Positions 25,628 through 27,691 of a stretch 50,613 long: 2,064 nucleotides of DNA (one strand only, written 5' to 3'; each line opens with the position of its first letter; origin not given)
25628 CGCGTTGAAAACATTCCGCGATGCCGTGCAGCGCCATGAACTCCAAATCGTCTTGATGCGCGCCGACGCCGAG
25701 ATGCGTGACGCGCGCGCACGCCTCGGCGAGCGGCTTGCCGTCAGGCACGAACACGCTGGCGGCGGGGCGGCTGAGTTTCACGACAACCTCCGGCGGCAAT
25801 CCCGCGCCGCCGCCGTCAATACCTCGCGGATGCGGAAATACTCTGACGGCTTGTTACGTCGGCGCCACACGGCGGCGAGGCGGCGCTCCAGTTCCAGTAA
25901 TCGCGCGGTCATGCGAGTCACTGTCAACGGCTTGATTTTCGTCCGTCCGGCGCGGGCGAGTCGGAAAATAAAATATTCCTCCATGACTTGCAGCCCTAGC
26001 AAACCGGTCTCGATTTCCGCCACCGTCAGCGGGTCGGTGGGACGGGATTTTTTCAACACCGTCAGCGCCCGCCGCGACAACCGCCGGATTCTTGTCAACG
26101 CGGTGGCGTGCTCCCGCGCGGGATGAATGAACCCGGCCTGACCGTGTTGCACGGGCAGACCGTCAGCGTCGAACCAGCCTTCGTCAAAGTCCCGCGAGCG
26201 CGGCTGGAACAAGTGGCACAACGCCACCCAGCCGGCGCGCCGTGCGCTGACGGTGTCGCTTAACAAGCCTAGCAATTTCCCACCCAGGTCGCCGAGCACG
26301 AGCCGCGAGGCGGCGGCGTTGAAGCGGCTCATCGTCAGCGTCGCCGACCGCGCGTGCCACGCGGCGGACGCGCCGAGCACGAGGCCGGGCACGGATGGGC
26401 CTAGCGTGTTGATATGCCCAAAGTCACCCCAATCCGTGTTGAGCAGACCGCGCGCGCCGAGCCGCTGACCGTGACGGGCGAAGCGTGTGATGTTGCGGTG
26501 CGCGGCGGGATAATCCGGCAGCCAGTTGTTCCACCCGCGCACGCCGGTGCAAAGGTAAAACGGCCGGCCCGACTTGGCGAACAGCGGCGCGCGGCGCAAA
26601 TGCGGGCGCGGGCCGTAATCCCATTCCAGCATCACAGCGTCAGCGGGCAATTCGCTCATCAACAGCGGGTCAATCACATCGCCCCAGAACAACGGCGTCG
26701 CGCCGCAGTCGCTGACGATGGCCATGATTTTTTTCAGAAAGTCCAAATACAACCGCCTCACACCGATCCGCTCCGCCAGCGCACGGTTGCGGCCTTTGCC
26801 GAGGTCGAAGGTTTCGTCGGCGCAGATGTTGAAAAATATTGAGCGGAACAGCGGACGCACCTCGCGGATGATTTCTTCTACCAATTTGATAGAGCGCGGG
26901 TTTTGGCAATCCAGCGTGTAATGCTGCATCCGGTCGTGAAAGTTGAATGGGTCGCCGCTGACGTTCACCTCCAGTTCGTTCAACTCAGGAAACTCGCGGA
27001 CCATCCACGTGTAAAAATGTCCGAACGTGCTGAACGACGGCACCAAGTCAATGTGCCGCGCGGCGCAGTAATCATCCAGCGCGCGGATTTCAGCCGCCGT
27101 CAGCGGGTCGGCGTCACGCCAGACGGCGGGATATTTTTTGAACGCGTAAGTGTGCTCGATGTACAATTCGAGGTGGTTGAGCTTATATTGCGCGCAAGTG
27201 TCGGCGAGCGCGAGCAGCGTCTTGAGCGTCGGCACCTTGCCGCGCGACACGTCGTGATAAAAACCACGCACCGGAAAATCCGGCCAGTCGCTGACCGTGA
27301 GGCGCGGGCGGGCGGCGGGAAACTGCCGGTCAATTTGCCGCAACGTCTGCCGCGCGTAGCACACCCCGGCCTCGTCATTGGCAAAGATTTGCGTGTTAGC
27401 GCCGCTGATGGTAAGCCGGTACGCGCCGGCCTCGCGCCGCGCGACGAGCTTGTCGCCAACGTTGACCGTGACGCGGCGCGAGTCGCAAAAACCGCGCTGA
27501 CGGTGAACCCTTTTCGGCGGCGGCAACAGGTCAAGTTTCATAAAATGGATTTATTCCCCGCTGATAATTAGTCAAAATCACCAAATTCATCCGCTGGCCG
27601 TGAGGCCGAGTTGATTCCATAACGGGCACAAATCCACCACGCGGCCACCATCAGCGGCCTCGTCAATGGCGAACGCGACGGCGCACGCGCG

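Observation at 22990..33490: Seven same-orientation copies of a ~100-bp palindromic repeat partition 10.5 kb into cassette-like units: an integron-like (CALIN-like) array with non-canonical sites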

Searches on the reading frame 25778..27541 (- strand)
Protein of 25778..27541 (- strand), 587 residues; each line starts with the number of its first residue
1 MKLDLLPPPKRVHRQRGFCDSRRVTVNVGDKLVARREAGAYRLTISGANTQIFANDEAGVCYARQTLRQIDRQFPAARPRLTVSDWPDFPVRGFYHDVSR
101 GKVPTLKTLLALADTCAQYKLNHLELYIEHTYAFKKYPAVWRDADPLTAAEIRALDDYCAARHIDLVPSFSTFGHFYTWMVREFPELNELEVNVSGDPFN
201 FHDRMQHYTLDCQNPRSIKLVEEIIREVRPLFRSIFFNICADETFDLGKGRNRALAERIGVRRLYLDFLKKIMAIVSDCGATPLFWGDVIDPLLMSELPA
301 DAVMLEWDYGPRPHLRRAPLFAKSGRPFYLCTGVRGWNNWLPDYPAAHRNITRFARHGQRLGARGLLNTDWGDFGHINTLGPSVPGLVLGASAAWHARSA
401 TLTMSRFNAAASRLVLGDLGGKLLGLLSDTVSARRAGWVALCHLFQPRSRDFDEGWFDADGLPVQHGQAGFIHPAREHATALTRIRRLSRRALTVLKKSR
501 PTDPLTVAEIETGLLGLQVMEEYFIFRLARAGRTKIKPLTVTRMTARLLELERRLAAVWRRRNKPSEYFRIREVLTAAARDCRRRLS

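Call 11: search_protein_families(library=pfam, proteins=[window:25778-27541:-], max_evalue=0.01)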
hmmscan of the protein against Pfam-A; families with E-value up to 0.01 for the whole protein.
window:25778-27541:- (587 aa): 2 families
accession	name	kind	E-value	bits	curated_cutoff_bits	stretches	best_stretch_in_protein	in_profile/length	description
PF00728.28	Glyco_hydro_20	-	6.6e-14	52.4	22.3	1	89-309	1-241/348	Glycosyl hydrolase family 20, catalytic domain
PF02838.20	Glyco_hydro_20b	-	5.5e-07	30.8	26.1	1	37-86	74-124/124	Glycosyl hydrolase family 20, domain 2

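Call 51: search_protein_families(library=pfam, proteins=[L015:12948-13730:-, L015:13800-14039:-, L015:12454-12951:-], max_evalue=1)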
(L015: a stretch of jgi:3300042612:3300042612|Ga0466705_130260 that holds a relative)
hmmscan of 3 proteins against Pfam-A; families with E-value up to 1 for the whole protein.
L015:12948-13730:- (260 aa): 1 family
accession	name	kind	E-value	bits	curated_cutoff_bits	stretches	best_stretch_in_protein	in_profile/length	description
PF08565.17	CDC37_M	-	0.19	12.2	25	0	165-191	21-47/113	Cdc37 Hsp90 binding domain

L015:13800-14039:- (79 aa): 0 families

L015:12454-12951:- (165 aa): 2 families
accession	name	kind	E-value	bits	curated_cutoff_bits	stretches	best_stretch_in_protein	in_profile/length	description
PF01850.27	PIN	-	5.6e-06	27.4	23.6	1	6-122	3-113/120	PIN domain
PF07071.17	KDGP_aldolase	-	0.17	12.1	26.7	1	98-158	43-105/218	KDGP aldolase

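Call 91: search_protein_families(library=ncbifam, proteins=[L015:6979-7401:-, L015:12948-13730:-, L015:13800-14039:-], max_evalue=0.01)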
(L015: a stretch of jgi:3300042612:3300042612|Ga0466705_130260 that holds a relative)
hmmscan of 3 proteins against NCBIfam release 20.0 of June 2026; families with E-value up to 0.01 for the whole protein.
L015:6979-7401:- (140 aa): 0 families

L015:12948-13730:- (260 aa): 0 families

L015:13800-14039:- (79 aa): 0 families
